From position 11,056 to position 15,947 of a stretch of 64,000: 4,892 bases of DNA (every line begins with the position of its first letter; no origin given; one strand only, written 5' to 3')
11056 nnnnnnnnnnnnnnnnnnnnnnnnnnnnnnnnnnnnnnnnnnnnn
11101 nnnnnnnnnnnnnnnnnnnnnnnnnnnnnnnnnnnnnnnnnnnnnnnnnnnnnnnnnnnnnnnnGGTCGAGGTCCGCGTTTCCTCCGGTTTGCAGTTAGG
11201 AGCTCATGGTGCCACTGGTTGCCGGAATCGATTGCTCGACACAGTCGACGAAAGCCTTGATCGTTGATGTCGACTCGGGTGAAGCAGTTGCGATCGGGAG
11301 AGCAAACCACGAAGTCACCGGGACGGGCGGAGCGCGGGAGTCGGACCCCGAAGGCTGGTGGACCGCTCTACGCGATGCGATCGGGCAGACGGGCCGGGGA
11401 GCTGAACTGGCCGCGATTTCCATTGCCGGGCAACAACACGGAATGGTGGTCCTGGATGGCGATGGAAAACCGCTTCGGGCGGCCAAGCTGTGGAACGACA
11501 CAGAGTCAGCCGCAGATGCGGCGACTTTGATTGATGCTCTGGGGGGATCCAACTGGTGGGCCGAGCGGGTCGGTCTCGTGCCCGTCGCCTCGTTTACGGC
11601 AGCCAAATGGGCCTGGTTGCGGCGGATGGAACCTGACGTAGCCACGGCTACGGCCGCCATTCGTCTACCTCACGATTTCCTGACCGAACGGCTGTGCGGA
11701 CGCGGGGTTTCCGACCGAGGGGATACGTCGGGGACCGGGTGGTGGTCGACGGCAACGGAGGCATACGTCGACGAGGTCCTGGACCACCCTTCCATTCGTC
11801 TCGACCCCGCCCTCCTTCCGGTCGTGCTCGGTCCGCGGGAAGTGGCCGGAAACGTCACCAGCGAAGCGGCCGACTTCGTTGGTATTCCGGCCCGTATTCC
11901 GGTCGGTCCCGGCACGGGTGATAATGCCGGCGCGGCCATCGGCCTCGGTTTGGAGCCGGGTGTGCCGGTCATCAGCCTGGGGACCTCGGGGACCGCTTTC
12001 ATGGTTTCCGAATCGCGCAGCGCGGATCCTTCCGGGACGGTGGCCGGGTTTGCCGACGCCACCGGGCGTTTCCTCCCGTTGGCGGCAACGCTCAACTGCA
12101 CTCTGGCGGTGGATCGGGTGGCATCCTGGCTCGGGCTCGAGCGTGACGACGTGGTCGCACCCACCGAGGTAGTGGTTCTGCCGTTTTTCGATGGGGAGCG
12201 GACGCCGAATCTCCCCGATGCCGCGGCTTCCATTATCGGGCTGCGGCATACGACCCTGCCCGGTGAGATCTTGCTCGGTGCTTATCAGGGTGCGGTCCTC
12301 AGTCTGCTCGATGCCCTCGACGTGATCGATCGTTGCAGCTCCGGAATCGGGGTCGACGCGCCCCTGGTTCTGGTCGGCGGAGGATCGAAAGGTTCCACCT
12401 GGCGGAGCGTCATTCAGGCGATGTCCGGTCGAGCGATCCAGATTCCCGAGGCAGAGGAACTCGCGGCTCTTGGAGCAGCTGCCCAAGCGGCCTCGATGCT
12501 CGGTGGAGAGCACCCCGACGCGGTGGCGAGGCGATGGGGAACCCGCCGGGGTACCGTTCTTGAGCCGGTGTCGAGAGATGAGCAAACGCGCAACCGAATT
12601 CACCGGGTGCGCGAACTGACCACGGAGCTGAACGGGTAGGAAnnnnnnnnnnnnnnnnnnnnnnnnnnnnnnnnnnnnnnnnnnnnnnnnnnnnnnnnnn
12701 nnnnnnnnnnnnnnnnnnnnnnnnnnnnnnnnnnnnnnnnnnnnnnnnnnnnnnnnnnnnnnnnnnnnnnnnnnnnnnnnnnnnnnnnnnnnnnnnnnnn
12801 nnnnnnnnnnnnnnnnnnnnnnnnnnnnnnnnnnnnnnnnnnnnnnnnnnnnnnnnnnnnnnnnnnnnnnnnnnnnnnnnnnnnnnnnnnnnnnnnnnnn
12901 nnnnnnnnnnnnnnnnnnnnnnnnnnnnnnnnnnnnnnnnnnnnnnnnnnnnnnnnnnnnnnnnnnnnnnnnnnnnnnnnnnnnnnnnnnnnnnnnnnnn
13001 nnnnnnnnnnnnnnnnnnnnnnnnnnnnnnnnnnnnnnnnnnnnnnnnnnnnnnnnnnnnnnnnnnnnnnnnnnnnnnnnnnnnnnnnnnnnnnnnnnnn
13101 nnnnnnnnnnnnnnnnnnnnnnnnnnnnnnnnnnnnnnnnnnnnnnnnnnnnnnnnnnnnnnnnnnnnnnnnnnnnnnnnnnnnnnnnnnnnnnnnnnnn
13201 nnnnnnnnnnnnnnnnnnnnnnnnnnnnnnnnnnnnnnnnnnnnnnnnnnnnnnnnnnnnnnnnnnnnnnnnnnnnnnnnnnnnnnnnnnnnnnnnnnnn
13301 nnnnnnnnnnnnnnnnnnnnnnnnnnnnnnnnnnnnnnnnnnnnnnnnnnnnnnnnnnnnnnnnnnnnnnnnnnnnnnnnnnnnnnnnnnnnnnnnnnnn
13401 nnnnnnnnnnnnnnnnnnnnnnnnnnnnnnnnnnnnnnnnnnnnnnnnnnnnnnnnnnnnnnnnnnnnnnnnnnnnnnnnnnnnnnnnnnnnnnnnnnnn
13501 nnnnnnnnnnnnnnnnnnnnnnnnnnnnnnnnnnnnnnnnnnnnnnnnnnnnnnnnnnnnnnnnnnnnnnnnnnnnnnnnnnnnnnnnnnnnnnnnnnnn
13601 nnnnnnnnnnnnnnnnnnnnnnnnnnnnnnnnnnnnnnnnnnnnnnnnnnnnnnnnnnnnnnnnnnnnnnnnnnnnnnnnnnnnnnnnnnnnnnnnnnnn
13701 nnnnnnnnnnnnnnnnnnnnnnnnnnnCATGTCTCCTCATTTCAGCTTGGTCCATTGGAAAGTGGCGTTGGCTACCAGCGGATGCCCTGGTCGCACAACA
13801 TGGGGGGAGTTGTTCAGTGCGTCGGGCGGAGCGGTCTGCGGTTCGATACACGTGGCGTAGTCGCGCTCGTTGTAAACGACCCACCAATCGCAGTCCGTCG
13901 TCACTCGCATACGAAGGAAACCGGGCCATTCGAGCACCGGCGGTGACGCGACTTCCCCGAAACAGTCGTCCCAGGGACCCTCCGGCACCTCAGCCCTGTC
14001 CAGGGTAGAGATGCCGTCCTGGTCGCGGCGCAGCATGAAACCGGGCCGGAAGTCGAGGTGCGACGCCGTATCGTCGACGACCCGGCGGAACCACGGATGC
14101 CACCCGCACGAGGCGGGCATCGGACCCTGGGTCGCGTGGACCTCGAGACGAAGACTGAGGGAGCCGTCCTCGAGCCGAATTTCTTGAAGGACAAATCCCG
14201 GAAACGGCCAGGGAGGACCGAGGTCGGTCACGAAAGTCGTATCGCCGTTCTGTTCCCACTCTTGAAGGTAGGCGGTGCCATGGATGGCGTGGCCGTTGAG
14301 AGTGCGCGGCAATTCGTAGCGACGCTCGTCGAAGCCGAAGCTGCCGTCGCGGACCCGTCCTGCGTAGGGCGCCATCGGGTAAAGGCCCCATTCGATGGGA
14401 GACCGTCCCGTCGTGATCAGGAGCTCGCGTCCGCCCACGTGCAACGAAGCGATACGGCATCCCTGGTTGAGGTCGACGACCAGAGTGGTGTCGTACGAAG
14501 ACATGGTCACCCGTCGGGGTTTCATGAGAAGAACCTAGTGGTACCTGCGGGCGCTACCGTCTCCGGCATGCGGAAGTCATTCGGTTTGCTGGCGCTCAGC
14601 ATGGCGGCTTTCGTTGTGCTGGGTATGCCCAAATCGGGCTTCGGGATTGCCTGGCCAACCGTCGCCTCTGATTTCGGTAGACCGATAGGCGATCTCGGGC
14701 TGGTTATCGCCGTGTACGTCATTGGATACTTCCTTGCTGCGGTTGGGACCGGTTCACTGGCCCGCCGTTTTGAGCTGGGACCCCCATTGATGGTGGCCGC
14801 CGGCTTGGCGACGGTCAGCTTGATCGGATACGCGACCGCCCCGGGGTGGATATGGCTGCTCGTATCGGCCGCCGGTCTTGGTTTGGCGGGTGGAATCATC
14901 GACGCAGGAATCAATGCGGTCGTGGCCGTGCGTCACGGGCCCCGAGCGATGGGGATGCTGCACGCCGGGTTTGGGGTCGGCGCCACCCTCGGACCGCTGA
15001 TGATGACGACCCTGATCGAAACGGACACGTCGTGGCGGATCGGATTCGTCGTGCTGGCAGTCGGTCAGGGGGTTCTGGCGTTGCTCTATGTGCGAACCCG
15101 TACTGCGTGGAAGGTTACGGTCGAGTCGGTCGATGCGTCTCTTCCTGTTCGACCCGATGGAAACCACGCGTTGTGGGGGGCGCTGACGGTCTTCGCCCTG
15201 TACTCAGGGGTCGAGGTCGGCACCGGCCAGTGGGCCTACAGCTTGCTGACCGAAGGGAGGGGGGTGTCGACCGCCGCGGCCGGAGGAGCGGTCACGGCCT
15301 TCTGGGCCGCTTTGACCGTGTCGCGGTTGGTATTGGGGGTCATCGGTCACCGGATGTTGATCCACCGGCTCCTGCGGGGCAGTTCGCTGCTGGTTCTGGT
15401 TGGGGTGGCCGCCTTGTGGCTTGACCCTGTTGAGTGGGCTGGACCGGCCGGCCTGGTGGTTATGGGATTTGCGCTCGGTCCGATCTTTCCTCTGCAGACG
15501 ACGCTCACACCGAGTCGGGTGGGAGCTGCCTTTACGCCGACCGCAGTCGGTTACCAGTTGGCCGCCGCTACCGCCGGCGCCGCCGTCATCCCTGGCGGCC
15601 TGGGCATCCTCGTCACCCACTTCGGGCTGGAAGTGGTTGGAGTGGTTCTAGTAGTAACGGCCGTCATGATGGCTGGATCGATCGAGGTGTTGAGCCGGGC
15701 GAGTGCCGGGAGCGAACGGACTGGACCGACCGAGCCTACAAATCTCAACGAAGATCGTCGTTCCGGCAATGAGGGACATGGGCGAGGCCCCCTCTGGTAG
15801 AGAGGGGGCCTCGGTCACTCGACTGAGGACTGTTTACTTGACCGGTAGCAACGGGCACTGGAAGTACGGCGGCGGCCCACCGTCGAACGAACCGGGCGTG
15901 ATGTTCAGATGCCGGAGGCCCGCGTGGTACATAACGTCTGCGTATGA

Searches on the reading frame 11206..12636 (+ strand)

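Call 21: search_protein_families(library=pfam, proteins=[window:11206-12636:+], max_evalue=0.001)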
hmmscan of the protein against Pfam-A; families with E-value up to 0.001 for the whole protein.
window:11206-12636:+ (477 aa): 2 families
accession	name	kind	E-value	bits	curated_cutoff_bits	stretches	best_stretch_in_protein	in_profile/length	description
PF00370.27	FGGY_N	-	7.6e-41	140.8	28.8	1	5-246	2-245/245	FGGY family of carbohydrate kinases, N-terminal domain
PF02782.22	FGGY_C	-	4.5e-15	56.4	27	1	256-430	3-196/198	FGGY family of carbohydrate kinases, C-terminal domain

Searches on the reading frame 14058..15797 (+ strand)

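Call 22: search_protein_families(library=pfam, proteins=[window:14058-15797:+], max_evalue=0.001)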
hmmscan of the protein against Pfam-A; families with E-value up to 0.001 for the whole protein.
window:14058-15797:+ (580 aa): 1 family
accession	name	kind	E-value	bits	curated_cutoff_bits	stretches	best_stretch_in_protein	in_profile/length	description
PF07690.21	MFS_1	-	1.1e-25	90.8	33.4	1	184-512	4-347/347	Major Facilitator Superfamily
